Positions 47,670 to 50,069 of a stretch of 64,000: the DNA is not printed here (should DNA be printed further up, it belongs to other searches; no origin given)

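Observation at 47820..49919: Bacterial secreted thaumatin-like protein with a large cysteine-rich insert and a basic C-terminal tail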

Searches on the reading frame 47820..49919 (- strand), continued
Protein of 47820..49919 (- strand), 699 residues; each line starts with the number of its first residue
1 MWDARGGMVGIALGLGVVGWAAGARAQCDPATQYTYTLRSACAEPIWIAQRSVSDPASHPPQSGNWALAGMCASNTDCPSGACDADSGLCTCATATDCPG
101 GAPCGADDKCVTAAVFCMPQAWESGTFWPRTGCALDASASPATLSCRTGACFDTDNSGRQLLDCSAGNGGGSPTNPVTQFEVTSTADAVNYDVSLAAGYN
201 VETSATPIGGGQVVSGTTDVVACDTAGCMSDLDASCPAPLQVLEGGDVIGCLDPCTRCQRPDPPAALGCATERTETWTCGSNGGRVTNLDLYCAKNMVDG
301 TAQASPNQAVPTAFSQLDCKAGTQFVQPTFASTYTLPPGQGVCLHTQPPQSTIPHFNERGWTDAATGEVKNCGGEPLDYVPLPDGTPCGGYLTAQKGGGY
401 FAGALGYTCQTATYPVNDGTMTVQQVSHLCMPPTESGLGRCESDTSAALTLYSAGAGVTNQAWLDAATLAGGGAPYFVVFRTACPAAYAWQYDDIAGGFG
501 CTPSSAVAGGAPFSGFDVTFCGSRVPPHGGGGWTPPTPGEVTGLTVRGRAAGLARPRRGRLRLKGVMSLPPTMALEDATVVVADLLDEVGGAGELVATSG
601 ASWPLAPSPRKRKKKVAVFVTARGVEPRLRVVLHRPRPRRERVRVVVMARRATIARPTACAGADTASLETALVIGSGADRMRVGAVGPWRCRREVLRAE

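Call 22: search_solved_structures(query=A1, max_evalue=0.01, show_alignments=4)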
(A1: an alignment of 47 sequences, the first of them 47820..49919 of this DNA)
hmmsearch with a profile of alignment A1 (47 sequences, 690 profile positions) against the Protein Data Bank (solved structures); distinct sequences matched with E-value up to 0.01: 13.
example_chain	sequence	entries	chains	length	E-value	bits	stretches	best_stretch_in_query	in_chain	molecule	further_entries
3zs3_A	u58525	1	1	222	1e-23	86.8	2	119-258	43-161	THAUMATIN-LIKE PROTEIN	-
2ahn_A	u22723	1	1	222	4.3e-23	84.8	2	120-259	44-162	Thaumatin-like protein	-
7p20_A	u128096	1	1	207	8.1e-17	64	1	123-257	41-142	Pathogenesis-related 5 protein Jun a 3.0101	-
4l2j_A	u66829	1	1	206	2.6e-14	55.7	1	126-260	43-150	Osmotin: antifungal laticifer protein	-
4bct_A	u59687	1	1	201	1.7e-13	53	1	126-261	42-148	THAUMATIN-LIKE PROTEIN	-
7p23_A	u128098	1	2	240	3e-13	52.2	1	113-283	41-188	Thaumatin-like protein of Puccinia graminis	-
2i0w_A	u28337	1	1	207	1.1e-12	50.3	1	119-259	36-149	Protein NP24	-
4jru_A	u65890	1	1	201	1.4e-12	50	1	125-261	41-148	thaumatin-like protein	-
1z3q_A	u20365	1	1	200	1.5e-12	49.9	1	124-261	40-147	Thaumatin-like Protein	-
1pcv_A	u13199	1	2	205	2.7e-11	45.7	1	120-259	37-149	osmotin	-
1du5_A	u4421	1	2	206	5.2e-11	44.8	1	120-244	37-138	ZEAMATIN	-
1aun_A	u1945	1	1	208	2.1e-09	39.5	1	124-259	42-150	PR-5D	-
4l5h_A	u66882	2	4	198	2.4e-09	39.3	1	125-261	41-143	VVTL1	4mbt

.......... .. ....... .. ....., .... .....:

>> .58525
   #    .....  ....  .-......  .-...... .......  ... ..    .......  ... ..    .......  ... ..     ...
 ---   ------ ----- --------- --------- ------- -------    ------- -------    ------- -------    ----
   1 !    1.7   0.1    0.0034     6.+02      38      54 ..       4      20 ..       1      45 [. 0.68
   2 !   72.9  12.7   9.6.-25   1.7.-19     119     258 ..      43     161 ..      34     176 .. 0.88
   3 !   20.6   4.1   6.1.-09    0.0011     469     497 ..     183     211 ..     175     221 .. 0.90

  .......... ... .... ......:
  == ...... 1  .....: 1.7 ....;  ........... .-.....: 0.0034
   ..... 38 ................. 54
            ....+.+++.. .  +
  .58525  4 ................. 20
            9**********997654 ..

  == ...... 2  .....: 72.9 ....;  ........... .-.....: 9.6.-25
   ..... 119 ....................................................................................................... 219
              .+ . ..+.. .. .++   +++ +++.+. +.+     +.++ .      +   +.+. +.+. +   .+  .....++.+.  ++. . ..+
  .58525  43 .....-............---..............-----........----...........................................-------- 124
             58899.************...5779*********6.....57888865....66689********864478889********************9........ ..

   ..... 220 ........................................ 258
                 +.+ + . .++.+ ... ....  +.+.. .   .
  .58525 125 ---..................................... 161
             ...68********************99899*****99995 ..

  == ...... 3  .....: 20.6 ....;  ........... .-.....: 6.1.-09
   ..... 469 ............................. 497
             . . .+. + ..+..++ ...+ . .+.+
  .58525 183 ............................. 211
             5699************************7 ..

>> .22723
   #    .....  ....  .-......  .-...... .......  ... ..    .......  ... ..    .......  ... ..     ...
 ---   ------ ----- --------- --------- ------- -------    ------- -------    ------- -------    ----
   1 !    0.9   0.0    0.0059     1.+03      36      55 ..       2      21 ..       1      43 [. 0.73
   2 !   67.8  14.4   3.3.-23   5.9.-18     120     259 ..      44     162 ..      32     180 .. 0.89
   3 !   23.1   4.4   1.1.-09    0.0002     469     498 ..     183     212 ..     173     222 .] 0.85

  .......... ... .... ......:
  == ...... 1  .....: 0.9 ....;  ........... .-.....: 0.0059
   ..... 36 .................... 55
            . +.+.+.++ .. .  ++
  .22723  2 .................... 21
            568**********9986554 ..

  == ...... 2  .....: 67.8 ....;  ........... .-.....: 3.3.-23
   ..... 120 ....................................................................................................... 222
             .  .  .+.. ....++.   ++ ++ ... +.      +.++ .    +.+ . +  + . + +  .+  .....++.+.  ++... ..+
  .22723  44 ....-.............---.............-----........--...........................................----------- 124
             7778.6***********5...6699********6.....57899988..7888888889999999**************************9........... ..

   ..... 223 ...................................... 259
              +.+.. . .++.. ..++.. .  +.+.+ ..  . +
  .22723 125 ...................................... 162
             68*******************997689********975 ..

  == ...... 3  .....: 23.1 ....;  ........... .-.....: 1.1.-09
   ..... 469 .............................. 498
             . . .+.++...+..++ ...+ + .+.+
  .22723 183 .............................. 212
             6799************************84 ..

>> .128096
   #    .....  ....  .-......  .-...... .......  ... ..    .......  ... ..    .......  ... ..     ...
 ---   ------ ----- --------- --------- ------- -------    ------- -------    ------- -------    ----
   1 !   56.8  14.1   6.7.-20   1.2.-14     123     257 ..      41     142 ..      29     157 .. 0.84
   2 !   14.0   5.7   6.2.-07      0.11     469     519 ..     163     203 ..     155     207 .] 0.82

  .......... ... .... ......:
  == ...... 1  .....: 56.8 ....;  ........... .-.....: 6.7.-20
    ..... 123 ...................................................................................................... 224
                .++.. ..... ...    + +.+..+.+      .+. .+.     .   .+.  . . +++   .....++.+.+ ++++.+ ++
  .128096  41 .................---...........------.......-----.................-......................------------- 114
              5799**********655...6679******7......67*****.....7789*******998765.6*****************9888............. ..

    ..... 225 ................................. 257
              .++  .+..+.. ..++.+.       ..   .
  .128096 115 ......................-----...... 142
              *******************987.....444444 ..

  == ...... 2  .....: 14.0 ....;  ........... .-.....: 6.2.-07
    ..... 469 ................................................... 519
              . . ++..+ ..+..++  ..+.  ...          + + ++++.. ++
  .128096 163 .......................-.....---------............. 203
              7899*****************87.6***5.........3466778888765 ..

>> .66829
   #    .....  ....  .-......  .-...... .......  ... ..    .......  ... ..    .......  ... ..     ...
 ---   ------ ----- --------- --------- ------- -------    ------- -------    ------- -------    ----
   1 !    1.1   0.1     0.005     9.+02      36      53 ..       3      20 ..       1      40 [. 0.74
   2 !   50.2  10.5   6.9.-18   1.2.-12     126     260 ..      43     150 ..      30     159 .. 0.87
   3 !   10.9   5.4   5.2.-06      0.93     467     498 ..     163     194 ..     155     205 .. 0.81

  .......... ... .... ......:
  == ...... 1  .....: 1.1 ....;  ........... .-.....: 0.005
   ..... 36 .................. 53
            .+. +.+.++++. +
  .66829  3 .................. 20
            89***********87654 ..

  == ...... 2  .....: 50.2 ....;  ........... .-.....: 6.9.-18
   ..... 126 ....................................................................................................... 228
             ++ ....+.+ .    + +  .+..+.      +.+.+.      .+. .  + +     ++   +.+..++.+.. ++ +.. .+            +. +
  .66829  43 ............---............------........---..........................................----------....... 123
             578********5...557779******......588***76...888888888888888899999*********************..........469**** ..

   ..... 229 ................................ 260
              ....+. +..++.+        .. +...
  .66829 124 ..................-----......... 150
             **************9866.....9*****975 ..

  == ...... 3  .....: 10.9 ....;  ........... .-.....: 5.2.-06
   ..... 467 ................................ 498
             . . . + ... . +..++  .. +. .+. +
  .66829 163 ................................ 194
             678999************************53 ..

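Call 23: predict_structure(alignment_id=A1)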
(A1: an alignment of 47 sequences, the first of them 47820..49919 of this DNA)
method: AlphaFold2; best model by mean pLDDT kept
length: 699 residues; sequences in the alignment: 47
mean_pLDDT: 91.3   pTM: 0.88
mean pLDDT of the five models: 91.3, 89.7, 89.6, 89.5, 89.0
residues with pLDDT >= 90: 588; 70-90: 66; 50-70: 15; < 50: 30
segments of 3 or more residues with pLDDT < 50: 1-23, 529-535
pLDDT, mean of each block of 10 residues (from residue 1): 39 42 68 96 97 94 94 96 94 96 95 96 97 95 96 93 95 95 97 94 96 94 95 97 96 95 97 95 96 94 89 90 94 94 94 92 94 87 96 94 96 91 95 93 96 89 95 92 89 75 94 96 72 53 95 97 97 95 96 93 92 98 96 97 98 97 95 90 95 94
secondary structure, 60 per line:
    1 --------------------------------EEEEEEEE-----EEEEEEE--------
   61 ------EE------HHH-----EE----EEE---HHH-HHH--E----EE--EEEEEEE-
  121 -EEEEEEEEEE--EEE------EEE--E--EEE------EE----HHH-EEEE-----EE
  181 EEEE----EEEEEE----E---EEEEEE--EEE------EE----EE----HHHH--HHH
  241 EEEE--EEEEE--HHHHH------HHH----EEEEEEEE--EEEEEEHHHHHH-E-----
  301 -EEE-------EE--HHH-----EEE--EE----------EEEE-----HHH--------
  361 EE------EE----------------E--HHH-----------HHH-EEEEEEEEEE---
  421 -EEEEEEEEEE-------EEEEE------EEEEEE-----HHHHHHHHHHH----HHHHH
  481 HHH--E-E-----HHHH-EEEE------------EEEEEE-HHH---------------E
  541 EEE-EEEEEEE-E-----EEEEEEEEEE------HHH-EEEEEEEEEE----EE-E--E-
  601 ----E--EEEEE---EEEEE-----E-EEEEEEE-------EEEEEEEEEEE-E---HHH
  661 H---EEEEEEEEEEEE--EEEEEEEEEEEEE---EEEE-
elements in order (helices of 4 or more, strands of 3 or more residues): E33-40 E46-52 E89-91 E113-119 E122-131 E134-136 E143-145 E151-153 E170-173 E179-184 E189-194 E203-208 E211-213 H232-235 E241-244 E247-251 H254-258 E272-279 E282-287 H288-293 E302-304 E324-326 E341-344 E408-417 E422-431 E439-443 E450-455 H461-471 H476-483 H494-497 E499-502 E515-520 E540-543 E545-551 E559-568 E579-588 E608-612 E616-620 E628-634 E642-652 H658-661 E665-676 E679-691 E695-698

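Call 59: find_encoding_contigs(protein=P0009, flank=10000, max_places=2)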
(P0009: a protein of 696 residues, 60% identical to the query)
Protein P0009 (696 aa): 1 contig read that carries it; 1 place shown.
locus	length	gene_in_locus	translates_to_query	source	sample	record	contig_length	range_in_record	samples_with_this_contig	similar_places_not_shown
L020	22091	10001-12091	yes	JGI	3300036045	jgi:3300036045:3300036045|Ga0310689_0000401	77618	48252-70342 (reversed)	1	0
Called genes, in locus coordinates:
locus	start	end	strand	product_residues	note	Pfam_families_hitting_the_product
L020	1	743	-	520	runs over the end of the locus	PF00501:AMP-binding, PF13193:AMP-binding_C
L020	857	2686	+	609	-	PF00034:Cytochrom_C (faint), PF13442:Cytochrome_CBB3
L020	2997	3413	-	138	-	-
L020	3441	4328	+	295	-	PF13489:Methyltransf_23, PF08241:Methyltransf_11, PF08242:Methyltransf_12 (weak), PF13649:Methyltransf_25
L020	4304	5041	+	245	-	PF13489:Methyltransf_23, PF13847:Methyltransf_31, PF08241:Methyltransf_11, PF08242:Methyltransf_12, PF13649:Methyltransf_25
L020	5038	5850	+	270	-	PF03328:HpcH_HpaI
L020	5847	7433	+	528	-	-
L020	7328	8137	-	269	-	PF00535:Glycos_transf_2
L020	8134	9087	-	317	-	PF04321:RmlD_sub_bind, PF01073:3Beta_HSD, PF01370:Epimerase, PF02719:Polysacc_synt_2, PF07993:NAD_binding_4, PF13460:NAD_binding_10, PF16363:GDP_Man_Dehyd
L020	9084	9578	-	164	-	PF00376:MerR, PF13411:MerR_1, PF09278:MerR-DNA-bind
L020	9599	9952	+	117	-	-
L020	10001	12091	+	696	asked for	PF00314:Thaumatin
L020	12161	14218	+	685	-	PF00314:Thaumatin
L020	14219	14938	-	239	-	PF13489:Methyltransf_23, PF01209:Ubie_methyltran, PF13847:Methyltransf_31, PF08241:Methyltransf_11, PF08242:Methyltransf_12, PF13649:Methyltransf_25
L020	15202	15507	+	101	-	PF04014:MazE_antitoxin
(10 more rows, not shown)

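Call 60: find_encoding_contigs(protein=P0010, flank=10000, max_places=2)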
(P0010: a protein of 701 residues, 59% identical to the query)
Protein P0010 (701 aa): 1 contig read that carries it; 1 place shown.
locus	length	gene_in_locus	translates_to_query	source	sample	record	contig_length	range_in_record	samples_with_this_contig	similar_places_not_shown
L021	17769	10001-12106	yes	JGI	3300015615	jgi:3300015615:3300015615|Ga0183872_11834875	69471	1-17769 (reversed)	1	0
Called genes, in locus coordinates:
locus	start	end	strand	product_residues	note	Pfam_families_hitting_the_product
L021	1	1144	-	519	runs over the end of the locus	PF13173:AAA_14, PF13635:DUF4143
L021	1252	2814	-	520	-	PF00501:AMP-binding, PF13193:AMP-binding_C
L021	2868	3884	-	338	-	PF05090:HTTM (weak)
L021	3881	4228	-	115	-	-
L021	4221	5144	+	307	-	PF13489:Methyltransf_23, PF13847:Methyltransf_31 (weak), PF08241:Methyltransf_11, PF08242:Methyltransf_12, PF13649:Methyltransf_25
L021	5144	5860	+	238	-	PF13489:Methyltransf_23, PF13847:Methyltransf_31, PF08241:Methyltransf_11, PF08242:Methyltransf_12, PF13649:Methyltransf_25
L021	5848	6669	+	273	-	PF03328:HpcH_HpaI (weak)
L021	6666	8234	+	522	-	-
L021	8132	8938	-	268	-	PF00535:Glycos_transf_2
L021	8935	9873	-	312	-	PF04321:RmlD_sub_bind, PF05368:NmrA (weak), PF01073:3Beta_HSD, PF01370:Epimerase, PF02719:Polysacc_synt_2 (weak), PF07993:NAD_binding_4, PF13460:NAD_binding_10, PF16363:GDP_Man_Dehyd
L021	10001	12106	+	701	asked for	PF00314:Thaumatin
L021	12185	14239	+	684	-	PF00314:Thaumatin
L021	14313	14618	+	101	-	PF04014:MazE_antitoxin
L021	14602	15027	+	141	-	PF01850:PIN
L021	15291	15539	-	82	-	-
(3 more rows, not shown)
